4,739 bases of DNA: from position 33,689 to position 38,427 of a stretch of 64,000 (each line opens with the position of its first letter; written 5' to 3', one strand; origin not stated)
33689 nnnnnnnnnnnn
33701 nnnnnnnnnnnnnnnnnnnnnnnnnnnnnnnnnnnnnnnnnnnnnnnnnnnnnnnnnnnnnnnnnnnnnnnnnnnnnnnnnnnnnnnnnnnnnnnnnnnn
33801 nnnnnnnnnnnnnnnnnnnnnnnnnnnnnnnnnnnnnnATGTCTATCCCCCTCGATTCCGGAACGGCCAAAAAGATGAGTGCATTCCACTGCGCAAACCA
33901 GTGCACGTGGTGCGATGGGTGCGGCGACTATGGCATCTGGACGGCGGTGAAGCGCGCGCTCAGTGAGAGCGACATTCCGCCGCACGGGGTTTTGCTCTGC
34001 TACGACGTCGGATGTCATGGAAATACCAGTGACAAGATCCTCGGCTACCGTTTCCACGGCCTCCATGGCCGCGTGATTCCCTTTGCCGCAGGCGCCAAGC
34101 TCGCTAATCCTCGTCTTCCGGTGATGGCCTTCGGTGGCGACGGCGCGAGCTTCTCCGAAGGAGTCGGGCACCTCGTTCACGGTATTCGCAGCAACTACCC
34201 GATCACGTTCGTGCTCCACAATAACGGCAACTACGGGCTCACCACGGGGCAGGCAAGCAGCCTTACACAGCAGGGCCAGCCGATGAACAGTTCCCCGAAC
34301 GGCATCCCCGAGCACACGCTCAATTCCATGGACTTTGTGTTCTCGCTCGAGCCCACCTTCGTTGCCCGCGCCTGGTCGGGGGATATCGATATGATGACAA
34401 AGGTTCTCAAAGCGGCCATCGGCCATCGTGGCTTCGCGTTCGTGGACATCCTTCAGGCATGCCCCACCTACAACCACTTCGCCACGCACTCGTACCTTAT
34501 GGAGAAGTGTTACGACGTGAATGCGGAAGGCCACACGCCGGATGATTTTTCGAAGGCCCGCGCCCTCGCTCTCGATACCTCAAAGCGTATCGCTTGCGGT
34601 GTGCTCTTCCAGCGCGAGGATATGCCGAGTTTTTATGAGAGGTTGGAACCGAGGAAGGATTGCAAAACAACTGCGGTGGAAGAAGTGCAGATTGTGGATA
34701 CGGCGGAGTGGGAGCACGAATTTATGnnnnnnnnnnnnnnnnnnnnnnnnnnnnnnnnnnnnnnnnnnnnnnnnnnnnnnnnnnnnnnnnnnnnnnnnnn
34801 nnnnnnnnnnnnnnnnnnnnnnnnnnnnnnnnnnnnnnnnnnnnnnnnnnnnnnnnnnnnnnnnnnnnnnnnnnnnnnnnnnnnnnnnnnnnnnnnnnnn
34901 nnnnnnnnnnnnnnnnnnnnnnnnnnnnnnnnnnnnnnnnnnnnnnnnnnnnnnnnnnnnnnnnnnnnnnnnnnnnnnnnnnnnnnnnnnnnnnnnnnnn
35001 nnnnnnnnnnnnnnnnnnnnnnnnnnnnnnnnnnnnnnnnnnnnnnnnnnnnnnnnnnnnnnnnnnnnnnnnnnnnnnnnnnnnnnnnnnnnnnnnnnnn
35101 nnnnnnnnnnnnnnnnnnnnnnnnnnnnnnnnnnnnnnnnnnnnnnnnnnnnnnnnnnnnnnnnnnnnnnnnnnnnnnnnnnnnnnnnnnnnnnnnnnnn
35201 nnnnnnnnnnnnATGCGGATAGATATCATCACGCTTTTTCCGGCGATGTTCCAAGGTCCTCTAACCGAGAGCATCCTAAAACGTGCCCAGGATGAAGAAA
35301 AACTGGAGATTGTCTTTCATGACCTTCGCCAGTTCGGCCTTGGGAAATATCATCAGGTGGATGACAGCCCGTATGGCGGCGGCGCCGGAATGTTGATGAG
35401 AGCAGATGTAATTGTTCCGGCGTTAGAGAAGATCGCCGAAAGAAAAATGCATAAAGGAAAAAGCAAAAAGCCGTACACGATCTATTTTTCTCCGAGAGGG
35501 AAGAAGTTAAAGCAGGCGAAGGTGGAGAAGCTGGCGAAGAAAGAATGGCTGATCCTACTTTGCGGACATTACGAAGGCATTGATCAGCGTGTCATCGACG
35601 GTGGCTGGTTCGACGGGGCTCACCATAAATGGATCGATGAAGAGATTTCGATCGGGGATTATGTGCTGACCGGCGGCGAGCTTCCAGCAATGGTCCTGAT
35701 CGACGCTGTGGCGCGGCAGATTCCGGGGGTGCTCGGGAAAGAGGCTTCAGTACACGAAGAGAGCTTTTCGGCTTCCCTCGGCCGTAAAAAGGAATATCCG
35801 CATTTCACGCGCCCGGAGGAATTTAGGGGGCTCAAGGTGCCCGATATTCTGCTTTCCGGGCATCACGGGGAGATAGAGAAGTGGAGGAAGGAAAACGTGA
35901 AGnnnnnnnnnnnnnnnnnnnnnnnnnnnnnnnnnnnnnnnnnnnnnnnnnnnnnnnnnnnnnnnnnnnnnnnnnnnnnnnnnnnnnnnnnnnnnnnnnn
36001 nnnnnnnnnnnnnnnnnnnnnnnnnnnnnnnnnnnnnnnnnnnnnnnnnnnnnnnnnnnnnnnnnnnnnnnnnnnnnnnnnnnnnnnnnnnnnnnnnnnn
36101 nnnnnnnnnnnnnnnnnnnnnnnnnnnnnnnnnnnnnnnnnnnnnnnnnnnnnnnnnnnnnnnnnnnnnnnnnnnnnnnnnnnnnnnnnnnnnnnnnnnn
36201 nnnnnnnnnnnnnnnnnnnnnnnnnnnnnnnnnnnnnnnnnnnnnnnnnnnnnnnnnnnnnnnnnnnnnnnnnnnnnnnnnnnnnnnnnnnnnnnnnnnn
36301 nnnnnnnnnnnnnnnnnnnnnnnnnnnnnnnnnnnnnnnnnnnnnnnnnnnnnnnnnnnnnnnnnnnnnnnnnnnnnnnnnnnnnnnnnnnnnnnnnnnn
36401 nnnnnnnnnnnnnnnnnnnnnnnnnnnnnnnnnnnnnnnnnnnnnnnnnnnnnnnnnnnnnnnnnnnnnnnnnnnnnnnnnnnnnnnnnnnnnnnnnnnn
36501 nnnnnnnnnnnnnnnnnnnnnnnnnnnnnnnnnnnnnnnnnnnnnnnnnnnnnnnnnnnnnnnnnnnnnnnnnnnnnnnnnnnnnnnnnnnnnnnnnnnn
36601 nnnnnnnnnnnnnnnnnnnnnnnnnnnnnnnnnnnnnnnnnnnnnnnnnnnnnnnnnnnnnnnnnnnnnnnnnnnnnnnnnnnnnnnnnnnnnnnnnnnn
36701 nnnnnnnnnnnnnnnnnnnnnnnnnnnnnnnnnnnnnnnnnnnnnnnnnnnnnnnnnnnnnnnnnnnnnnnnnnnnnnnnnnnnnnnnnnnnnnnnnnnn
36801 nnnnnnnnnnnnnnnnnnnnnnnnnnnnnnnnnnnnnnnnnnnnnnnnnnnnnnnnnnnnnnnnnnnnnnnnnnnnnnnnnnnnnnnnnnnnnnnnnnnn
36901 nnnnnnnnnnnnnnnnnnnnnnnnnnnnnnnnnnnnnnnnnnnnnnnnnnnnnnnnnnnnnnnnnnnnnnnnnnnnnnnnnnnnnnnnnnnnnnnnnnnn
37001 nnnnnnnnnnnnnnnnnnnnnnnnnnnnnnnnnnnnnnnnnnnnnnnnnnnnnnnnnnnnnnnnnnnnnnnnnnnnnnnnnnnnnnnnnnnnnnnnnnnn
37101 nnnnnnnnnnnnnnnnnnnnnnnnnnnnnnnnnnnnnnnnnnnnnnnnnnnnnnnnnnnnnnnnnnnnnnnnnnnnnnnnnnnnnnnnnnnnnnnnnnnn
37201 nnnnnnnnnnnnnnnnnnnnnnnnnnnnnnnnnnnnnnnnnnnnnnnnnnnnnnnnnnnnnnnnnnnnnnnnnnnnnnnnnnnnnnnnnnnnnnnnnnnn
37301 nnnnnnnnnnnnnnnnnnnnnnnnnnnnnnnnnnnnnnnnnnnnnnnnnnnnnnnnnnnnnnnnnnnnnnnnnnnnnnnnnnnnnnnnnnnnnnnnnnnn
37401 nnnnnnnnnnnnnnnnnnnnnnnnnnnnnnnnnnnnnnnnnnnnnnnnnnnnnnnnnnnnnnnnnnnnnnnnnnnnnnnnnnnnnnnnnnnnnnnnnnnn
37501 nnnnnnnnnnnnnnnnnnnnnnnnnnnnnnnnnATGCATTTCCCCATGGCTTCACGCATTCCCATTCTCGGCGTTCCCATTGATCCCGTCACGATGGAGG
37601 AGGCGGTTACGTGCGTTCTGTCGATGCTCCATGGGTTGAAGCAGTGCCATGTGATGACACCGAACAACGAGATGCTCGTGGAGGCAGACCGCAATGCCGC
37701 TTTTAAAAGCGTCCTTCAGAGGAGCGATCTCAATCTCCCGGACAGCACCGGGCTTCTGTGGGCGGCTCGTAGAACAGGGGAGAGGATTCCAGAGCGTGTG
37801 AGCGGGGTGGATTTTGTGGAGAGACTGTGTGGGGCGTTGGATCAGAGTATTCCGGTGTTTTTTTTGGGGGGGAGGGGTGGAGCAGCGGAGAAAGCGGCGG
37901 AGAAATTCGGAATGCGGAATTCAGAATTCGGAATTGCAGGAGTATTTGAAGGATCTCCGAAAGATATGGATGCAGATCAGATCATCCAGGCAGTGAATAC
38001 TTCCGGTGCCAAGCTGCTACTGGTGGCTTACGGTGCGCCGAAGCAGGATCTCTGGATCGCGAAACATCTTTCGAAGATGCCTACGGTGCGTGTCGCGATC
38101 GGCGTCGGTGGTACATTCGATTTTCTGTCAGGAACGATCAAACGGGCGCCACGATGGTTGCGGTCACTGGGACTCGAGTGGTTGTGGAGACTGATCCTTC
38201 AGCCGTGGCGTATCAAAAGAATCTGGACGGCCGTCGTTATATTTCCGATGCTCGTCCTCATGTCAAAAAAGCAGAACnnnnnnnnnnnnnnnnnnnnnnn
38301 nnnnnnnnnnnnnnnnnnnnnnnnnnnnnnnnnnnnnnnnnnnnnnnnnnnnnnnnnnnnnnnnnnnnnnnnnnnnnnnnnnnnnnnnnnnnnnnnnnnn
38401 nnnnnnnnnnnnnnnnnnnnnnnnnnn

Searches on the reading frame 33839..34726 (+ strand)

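Call 80: search_protein_families(library=pfam, proteins=[window:33839-34726:+], max_evalue=0.00001)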
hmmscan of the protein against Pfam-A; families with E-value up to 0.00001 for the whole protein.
window:33839-34726:+ (296 aa): 2 families
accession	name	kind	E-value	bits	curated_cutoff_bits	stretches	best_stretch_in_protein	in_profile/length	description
PF02775.26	TPP_enzyme_C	-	3e-23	82.7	21.9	1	56-204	1-151/151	Thiamine pyrophosphate enzyme, C-terminal TPP binding domain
PF12367.13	PFO_beta_C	-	6e-13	49.1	24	1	208-271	1-63/66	Pyruvate ferredoxin oxidoreductase beta subunit C terminal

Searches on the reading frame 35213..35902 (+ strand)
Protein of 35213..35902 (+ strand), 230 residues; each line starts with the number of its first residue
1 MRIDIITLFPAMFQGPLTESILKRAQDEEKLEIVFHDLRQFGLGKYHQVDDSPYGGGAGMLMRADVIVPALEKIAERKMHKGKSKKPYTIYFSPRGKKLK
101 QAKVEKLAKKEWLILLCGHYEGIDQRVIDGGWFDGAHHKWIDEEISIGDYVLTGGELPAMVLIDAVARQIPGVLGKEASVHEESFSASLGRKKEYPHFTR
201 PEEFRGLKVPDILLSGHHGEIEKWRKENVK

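Call 87: search_solved_structures(query=window:35213-35902:+, show_alignments=2, max_evalue=1e-20)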
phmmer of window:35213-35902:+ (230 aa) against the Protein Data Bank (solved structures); distinct sequences matched with E-value up to 1e-20: 27.
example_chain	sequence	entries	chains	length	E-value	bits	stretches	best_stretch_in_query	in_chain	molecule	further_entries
3ky7_A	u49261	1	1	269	3.8e-57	196.7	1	1-228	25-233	tRNA (guanine-N(1)-)-methyltransferase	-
9sdv_A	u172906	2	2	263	9.6e-57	195.4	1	2-228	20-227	tRNA (guanine-N(1)-)-methyltransferase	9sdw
4mcb_A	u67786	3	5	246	4.3e-56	193.3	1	2-226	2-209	tRNA (guanine-N(1)-)-methyltransferase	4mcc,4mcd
4ypw_A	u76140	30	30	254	4.8e-56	193.1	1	2-226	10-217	tRNA (guanine-N(1)-)-methyltransferase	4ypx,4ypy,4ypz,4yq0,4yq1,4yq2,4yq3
3axz_A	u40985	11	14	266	5.6e-56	192.9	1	2-226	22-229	tRNA (guanine-N(1)-)-methyltransferase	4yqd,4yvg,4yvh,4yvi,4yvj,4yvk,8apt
1uaj_A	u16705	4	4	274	6.1e-56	192.8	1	2-226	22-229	tRNA (Guanine-N(1)-)-methyltransferase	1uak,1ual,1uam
1p9p_A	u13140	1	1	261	4.8e-53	183.3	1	2-226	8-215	tRNA (Guanine-N(1)-)-methyltransferase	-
4h3y_A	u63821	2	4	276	2.2e-52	181.1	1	1-227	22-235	tRNA (guanine-N(1)-)-methyltransferase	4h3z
9ue5_A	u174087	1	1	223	1.4e-50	175.3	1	2-228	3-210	tRNA (guanine-N(1)-)-methyltransferase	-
8sh4_A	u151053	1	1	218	3.1e-50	174.1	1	3-226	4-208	tRNA (guanine-N(1)-)-methyltransferase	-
8txa_A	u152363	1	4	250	5.2e-50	173.4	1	1-227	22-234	tRNA (guanine-N(1)-)-methyltransferase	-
3knu_A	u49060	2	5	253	5.2e-50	173.4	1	3-226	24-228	tRNA (guanine-N(1)-)-methyltransferase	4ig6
7myq_A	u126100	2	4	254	3.4e-49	170.7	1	5-225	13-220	tRNA (guanine-N(1)-)-methyltransferase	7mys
8fch_A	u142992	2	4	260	4.6e-49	170.3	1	1-227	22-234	tRNA (guanine-N(1)-)-methyltransferase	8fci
5wyq_A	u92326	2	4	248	5.3e-48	166.8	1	3-227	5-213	tRNA (guanine-N(1)-)-methyltransferase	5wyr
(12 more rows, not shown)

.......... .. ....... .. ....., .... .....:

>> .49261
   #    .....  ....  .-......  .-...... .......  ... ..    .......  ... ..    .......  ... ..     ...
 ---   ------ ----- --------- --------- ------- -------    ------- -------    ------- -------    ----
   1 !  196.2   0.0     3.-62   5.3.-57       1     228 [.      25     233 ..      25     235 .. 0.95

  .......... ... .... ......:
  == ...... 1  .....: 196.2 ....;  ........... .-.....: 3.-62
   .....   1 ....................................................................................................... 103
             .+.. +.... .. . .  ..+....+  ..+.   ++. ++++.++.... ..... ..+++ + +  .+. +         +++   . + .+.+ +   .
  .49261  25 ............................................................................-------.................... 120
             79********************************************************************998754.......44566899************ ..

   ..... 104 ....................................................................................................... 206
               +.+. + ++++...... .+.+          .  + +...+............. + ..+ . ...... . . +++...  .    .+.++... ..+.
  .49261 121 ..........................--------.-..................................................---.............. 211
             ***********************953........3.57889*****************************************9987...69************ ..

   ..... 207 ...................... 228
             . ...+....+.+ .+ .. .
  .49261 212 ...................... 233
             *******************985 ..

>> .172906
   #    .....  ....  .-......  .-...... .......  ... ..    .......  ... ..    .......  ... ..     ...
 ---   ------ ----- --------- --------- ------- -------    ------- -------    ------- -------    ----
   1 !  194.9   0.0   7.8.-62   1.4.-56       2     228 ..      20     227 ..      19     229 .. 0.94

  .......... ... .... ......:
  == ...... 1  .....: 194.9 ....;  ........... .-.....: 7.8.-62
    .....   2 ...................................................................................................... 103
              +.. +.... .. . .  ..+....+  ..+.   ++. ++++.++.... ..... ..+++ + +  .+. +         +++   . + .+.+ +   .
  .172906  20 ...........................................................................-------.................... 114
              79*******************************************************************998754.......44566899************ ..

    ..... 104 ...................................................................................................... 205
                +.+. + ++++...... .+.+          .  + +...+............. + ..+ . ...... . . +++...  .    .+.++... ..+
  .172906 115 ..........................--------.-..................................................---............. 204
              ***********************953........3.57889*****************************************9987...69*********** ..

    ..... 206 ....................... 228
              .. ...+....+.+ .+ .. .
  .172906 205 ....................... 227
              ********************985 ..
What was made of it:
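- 35607..35630 (+): 24-nt unit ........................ in frame in TrmD (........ region, aa 133-140). The tail has decayed. It is an 8-residue insertion relative to solved TrmD structures (call 87).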

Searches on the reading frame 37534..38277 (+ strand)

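Call 80: search_protein_families(library=pfam, proteins=[window:37534-38277:+], max_evalue=0.00001)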
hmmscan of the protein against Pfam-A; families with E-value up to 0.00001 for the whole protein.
window:37534-38277:+ (248 aa): 1 family
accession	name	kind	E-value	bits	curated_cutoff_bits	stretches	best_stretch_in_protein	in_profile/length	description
PF03808.19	Glyco_tran_WecG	-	2e-55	187.6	27.4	1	64-230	1-167/168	Glycosyl transferase WecG/TagA/CpsF family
